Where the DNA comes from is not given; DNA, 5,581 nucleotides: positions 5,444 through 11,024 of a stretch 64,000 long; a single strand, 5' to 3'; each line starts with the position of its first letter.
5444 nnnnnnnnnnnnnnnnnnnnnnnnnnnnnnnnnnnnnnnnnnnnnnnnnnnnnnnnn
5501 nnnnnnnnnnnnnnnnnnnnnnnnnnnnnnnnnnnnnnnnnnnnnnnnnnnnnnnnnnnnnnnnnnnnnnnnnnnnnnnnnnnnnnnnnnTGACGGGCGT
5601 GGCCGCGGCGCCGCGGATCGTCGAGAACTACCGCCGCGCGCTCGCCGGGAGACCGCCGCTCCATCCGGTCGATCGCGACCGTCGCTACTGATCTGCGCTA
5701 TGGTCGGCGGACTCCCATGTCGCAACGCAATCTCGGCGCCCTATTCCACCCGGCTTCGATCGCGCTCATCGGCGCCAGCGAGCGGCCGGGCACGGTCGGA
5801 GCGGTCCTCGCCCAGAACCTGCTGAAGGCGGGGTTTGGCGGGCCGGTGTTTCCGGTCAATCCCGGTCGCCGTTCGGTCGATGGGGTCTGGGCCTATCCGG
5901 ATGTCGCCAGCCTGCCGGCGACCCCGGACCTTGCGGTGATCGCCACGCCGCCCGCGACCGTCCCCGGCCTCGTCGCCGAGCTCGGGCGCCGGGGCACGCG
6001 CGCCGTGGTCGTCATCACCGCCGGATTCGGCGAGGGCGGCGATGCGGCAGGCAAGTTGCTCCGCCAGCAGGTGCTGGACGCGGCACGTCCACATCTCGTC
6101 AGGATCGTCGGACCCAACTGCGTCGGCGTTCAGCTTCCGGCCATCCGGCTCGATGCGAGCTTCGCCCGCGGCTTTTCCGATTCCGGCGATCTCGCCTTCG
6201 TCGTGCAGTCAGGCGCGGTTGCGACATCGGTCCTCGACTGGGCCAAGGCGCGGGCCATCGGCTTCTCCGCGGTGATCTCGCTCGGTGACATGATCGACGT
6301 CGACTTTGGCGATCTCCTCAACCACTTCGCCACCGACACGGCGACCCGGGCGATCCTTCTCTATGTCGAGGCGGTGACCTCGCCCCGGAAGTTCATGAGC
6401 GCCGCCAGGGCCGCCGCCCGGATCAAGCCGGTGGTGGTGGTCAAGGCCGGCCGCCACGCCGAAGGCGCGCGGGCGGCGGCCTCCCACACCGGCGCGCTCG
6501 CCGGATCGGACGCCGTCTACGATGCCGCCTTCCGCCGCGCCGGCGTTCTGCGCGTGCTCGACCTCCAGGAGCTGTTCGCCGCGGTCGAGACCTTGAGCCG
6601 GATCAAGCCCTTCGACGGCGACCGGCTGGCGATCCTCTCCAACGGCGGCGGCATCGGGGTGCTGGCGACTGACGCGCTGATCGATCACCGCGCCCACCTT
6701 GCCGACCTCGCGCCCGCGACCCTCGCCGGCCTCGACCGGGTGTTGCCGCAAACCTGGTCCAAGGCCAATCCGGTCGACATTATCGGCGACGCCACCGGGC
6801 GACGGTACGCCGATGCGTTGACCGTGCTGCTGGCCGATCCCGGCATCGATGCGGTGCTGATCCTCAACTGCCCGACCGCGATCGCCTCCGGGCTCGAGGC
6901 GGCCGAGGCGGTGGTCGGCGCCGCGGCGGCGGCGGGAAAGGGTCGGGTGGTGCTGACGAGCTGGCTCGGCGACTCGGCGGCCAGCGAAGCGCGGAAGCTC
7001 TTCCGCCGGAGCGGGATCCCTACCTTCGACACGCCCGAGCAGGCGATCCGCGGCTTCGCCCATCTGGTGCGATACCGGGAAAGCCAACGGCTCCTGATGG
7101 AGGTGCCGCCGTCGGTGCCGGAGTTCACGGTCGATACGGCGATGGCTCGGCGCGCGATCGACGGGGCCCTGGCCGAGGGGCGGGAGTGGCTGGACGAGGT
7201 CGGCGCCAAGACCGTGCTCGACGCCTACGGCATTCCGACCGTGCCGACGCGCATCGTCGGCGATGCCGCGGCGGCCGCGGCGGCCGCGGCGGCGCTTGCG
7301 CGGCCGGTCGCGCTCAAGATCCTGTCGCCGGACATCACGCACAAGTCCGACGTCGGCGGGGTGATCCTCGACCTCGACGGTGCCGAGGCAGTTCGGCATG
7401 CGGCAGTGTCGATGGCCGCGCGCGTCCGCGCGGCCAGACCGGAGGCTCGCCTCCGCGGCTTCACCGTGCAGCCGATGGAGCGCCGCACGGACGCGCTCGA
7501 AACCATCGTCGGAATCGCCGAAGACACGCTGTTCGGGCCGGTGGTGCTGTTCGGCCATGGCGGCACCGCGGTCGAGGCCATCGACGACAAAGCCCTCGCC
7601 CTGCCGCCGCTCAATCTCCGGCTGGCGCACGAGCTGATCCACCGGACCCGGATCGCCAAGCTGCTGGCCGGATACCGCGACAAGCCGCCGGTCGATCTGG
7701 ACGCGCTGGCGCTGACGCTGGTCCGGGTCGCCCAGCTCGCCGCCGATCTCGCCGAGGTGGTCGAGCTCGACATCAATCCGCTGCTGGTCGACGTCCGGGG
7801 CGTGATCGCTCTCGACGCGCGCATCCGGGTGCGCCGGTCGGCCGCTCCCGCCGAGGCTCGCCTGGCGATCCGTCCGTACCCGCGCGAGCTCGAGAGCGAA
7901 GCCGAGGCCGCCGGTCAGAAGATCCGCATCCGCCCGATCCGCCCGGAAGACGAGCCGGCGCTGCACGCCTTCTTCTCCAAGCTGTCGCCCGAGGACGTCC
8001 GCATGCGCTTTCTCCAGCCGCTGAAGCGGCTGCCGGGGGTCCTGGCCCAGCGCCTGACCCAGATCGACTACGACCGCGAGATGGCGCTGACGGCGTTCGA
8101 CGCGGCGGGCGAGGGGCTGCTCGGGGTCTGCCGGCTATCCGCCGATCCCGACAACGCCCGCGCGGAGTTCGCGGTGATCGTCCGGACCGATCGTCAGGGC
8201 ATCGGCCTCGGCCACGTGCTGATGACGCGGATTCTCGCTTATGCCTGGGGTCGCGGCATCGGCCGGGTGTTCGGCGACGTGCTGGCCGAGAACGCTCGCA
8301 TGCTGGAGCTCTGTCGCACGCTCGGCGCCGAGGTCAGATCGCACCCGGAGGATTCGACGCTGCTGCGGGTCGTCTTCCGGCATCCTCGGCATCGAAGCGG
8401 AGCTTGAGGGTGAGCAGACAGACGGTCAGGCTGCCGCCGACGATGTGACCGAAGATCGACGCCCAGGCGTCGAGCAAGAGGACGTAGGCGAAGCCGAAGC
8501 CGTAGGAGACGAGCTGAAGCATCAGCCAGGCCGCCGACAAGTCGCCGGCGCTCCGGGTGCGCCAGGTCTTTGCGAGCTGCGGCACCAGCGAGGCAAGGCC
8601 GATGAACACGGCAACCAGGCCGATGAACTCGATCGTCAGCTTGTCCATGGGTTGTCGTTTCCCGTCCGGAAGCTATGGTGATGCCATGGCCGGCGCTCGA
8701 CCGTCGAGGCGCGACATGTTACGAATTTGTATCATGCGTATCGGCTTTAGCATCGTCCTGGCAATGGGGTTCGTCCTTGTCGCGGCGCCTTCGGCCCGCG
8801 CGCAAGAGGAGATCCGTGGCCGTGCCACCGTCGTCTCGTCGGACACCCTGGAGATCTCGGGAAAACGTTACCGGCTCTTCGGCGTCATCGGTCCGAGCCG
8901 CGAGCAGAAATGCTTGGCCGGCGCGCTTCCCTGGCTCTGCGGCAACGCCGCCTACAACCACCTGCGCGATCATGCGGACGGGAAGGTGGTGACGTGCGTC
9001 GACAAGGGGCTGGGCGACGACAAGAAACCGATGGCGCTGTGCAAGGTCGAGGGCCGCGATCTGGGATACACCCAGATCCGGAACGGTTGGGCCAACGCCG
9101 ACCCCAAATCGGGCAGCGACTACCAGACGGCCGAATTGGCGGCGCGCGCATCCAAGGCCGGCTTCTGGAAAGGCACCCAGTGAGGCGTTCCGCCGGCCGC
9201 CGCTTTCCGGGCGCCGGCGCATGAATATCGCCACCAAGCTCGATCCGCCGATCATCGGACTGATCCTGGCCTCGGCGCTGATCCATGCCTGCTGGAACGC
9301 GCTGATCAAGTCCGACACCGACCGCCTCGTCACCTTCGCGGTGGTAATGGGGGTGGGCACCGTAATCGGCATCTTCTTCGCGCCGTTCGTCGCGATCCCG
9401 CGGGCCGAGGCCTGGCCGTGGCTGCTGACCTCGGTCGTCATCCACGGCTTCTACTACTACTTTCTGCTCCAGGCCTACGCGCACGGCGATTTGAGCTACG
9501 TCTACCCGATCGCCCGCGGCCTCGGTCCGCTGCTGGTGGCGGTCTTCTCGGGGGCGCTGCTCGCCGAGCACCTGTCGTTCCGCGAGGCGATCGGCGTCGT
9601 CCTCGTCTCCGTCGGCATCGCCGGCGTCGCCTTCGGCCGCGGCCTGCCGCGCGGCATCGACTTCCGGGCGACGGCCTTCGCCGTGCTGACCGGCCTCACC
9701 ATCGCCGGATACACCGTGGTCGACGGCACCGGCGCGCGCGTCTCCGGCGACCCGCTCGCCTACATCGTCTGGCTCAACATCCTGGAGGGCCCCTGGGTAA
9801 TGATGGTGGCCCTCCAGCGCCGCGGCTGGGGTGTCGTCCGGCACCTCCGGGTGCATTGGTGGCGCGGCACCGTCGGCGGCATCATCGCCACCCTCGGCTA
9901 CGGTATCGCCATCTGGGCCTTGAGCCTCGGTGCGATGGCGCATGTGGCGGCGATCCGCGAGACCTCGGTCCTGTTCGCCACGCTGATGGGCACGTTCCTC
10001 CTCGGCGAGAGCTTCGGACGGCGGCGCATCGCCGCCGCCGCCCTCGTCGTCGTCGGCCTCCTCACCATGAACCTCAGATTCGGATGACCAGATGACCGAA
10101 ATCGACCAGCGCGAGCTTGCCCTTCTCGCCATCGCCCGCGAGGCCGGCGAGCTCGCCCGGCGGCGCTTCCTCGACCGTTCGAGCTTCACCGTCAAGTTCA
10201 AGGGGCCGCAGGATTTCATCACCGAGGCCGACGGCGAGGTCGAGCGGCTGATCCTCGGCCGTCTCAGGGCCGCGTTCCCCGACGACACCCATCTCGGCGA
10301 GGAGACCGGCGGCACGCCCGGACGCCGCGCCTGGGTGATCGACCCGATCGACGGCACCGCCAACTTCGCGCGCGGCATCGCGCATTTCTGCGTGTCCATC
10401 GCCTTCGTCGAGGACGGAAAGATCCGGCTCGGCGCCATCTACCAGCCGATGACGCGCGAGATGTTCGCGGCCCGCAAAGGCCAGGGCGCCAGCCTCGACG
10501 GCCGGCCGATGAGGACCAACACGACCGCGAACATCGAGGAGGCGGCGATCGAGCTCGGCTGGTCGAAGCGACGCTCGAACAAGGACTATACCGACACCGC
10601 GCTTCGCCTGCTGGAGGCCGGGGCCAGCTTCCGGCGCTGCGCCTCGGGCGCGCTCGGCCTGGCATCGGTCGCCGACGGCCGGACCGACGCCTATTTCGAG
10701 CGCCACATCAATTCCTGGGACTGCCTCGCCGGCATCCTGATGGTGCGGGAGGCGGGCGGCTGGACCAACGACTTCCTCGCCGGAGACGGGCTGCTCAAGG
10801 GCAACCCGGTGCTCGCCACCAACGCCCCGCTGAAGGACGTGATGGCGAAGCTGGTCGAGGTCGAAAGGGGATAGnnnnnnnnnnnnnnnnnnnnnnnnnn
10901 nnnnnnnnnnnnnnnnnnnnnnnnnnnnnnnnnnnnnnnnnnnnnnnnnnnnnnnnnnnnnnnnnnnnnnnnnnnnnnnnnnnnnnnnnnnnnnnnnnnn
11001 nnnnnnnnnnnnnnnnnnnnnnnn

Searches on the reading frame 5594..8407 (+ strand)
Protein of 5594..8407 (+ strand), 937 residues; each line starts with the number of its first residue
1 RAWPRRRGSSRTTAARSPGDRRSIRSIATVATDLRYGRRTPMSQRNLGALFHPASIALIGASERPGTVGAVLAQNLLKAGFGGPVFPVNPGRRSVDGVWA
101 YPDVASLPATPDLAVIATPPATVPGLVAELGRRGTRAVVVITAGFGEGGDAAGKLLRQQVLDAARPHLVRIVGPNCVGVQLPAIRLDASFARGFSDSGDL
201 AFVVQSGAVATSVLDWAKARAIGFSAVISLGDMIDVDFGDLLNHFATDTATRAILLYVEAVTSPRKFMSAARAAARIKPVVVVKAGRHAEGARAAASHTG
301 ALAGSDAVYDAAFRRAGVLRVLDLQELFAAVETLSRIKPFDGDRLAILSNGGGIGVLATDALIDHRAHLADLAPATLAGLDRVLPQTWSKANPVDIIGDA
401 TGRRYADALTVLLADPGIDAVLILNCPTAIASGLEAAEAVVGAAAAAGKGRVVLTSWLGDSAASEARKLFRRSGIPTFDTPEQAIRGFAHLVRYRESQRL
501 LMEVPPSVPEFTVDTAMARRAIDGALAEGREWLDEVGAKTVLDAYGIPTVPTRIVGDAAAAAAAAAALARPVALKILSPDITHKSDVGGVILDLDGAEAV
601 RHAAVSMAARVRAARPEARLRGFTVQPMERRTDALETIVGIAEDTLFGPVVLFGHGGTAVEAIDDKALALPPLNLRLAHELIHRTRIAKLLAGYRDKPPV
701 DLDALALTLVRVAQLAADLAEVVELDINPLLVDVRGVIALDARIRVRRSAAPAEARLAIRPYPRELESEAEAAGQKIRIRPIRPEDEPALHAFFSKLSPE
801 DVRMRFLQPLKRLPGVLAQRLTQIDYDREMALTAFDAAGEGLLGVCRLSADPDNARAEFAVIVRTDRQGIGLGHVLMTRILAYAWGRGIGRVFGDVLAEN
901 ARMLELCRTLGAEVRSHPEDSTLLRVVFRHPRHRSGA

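Call 31: search_protein_families(library=pfam, proteins=[window:5594-8407:+], max_evalue=0.00001)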
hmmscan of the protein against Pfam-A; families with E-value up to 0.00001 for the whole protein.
window:5594-8407:+ (937 aa): 7 families
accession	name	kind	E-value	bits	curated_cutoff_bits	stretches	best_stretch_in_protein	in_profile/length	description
PF13549.11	ATP-grasp_5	-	1.1e-87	293.4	27.6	1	525-746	2-221/221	ATP-grasp domain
PF13607.11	Succ_CoA_lig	-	2.4e-55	186.5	27.4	1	198-334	2-138/138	Succinyl-CoA ligase like flavodoxin domain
PF13380.12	CoA_binding_2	-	2e-23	83.5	22.8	1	55-181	2-115/116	CoA binding domain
PF19045.5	Ligase_CoA_2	-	7.6e-10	39.5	23.7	1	347-479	3-138/162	Ligase-CoA domain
PF13302.13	Acetyltransf_3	-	1.8e-08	35.6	25.4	1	777-912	2-137/138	Acetyltransferase (GNAT) domain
PF02629.25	CoA_binding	-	2.8e-08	34.9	22.3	1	54-144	4-97/97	CoA binding domain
PF00583.31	Acetyltransf_1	-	2.7e-07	31.3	20.7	1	824-911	25-115/116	Acetyltransferase (GNAT) family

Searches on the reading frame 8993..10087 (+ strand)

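Call 31: search_protein_families(library=pfam, proteins=[window:8993-10087:+], max_evalue=0.00001)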
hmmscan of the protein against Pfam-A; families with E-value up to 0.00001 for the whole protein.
window:8993-10087:+ (364 aa): 1 family
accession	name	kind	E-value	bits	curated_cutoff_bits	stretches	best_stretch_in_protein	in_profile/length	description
PF00892.27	EamA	-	3.4e-19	69.9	28.2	2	88-212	4-133/135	EamA-like transporter family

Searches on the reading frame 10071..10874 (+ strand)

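Call 31: search_protein_families(library=pfam, proteins=[window:10071-10874:+], max_evalue=0.00001)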
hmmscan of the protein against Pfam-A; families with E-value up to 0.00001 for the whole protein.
window:10071-10874:+ (267 aa): 1 family
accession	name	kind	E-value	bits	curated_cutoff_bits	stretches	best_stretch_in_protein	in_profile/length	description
PF00459.30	Inositol_P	-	8.3e-57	193.2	27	1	18-251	9-254/271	Inositol monophosphatase family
